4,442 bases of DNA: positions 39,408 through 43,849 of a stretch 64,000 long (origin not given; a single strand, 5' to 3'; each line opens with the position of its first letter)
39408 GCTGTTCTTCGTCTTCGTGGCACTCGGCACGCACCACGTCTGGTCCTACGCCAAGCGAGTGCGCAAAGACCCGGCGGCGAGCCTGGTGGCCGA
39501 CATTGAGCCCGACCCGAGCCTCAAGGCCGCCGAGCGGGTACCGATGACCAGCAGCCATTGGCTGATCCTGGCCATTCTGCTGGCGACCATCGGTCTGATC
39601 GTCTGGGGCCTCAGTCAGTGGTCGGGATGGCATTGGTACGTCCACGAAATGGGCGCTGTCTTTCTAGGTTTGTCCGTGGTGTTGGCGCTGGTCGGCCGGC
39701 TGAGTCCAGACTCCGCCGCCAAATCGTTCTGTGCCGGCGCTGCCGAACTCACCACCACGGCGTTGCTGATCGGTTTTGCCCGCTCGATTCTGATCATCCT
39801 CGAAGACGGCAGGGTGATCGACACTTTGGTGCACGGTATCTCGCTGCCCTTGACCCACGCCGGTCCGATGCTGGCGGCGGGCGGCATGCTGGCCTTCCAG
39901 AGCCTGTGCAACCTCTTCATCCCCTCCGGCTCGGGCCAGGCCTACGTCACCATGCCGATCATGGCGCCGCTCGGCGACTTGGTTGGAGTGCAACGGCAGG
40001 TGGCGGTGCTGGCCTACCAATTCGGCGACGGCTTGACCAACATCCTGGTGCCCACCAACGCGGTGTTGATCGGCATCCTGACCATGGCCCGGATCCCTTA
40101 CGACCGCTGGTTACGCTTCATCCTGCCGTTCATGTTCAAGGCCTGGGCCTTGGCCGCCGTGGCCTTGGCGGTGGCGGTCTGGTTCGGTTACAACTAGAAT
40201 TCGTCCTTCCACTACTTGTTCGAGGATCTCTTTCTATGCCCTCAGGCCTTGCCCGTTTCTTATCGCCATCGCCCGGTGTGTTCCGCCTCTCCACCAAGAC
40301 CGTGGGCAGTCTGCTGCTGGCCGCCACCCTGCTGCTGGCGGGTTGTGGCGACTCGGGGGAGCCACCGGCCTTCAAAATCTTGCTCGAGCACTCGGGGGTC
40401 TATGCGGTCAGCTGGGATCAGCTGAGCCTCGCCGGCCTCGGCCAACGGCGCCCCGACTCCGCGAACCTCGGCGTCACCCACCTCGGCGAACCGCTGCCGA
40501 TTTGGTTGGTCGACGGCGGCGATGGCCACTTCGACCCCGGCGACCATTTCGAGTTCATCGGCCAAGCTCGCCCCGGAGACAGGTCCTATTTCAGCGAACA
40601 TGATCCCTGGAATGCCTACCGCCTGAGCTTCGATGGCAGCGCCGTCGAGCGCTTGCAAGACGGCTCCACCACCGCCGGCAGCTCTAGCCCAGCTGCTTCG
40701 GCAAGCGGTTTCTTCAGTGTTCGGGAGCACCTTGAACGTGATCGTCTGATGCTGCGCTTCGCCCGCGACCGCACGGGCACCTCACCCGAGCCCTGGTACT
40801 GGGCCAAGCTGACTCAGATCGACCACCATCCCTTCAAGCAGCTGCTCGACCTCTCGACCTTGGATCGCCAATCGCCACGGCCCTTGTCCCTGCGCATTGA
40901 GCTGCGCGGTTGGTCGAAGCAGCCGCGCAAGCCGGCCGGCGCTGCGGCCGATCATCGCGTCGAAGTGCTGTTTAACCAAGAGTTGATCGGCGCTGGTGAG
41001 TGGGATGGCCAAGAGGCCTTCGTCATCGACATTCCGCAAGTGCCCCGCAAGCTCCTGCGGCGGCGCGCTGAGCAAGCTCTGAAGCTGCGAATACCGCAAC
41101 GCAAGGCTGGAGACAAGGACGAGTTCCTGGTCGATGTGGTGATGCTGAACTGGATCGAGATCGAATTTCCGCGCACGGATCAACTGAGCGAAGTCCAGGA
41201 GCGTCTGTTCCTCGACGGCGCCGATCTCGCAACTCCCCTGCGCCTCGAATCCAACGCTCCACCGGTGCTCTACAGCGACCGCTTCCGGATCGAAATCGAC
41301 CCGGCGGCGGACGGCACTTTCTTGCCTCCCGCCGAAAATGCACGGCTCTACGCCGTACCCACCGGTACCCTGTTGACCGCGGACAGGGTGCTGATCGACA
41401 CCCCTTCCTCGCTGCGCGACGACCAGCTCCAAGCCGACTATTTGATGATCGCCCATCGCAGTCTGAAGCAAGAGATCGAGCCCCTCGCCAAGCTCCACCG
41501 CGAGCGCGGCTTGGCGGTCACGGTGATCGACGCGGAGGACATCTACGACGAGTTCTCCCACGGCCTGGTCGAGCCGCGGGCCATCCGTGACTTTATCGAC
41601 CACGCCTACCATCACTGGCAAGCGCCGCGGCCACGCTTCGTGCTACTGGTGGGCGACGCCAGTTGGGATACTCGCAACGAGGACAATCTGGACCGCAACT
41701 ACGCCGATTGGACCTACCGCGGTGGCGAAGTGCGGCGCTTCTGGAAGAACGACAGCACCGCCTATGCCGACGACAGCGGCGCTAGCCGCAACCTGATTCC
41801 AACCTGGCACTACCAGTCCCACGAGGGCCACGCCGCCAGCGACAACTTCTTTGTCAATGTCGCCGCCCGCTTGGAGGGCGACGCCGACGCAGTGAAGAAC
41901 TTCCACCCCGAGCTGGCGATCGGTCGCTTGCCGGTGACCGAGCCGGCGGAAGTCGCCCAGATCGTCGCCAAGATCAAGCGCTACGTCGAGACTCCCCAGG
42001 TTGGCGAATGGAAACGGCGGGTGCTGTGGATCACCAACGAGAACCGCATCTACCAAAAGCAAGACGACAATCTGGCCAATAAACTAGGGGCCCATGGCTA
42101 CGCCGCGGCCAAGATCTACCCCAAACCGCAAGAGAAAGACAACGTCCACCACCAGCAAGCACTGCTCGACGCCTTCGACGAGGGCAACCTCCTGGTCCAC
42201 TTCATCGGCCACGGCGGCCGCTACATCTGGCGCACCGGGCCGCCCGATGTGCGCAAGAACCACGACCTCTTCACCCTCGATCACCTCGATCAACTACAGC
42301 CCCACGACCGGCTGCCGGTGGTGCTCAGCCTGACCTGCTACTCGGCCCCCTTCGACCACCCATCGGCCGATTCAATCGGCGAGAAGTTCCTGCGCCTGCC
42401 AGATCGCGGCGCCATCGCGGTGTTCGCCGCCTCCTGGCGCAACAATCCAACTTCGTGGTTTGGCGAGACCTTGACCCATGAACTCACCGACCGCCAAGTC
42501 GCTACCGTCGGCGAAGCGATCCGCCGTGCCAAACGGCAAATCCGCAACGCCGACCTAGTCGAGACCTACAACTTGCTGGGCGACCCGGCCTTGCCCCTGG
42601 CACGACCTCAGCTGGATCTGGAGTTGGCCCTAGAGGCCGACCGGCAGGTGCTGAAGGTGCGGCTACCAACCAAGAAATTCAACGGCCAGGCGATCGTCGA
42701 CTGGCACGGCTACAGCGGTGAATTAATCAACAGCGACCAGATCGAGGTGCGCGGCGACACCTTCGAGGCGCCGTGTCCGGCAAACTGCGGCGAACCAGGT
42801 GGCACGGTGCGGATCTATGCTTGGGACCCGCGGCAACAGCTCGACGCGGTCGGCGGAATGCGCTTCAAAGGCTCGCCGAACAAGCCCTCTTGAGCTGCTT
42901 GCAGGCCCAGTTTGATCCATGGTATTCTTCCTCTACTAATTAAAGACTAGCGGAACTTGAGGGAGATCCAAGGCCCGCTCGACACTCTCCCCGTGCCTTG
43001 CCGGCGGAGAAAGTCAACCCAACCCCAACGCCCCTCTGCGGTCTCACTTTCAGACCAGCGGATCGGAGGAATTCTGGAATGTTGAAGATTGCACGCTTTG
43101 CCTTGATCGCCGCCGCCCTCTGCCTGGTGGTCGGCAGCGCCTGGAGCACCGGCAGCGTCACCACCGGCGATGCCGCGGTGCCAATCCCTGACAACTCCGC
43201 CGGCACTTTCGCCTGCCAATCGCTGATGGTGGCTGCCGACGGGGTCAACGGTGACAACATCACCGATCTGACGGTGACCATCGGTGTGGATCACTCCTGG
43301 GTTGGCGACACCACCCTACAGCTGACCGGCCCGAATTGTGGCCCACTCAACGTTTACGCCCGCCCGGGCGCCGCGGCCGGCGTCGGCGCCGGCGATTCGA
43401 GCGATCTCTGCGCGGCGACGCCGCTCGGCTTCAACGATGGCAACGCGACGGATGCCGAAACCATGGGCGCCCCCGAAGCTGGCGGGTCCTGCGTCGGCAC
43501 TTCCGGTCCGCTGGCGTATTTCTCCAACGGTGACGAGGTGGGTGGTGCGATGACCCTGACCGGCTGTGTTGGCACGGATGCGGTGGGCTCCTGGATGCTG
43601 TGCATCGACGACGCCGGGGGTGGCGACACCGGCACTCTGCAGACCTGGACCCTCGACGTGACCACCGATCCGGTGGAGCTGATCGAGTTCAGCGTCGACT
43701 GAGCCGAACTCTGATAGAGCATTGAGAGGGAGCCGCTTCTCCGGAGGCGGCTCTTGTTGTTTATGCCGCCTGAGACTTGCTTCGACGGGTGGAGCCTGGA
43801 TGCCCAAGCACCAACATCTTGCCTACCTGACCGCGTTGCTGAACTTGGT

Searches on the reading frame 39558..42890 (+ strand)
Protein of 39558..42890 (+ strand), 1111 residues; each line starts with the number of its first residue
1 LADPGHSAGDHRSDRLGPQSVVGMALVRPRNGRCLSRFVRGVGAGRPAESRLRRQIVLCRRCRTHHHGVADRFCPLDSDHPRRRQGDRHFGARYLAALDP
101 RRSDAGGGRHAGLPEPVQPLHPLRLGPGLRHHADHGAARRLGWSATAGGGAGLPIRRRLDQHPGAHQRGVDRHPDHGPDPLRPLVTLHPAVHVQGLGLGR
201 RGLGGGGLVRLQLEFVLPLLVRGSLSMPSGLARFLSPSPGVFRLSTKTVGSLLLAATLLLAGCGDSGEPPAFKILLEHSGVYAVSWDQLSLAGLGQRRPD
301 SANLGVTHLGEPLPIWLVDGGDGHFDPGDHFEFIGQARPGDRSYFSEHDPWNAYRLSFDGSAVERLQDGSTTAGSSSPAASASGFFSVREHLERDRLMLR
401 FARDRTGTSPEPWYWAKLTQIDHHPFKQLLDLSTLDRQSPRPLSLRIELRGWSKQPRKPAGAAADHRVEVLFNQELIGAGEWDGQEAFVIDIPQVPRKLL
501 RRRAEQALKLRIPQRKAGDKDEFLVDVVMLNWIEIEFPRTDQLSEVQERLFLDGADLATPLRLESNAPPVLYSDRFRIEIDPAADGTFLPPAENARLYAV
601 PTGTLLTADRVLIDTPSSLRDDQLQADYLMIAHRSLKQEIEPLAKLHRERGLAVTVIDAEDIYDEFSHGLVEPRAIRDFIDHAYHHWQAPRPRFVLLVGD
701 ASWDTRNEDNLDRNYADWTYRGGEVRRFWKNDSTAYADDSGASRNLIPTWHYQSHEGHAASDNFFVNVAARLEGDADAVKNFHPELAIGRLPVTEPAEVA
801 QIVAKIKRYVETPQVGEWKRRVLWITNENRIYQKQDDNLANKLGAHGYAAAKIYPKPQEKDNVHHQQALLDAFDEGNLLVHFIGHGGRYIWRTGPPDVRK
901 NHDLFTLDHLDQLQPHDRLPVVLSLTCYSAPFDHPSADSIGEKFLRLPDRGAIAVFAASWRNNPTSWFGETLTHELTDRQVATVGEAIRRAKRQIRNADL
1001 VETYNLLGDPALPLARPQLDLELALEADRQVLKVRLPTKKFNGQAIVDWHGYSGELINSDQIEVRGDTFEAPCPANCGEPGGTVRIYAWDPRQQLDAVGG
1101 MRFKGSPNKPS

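Call 50: search_protein_families(library=pfam, max_evalue=0.001, proteins=[window:39558-42890:+])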
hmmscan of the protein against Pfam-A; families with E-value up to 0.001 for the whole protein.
window:39558-42890:+ (1111 aa): 1 family
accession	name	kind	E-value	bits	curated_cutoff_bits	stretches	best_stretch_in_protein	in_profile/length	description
PF01364.23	Peptidase_C25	-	1.1e-77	262.2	23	1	628-1014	1-374/374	Peptidase family C25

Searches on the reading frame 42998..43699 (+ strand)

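Call 50: search_protein_families(library=pfam, max_evalue=0.001, proteins=[window:42998-43699:+])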
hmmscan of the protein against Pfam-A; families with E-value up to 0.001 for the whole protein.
window:42998-43699:+ (234 aa): 1 family
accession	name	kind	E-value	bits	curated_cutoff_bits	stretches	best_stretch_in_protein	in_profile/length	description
PF01483.27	P_proprotein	-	2.4e-09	37.6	21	1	177-220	42-85/86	Proprotein convertase P-domain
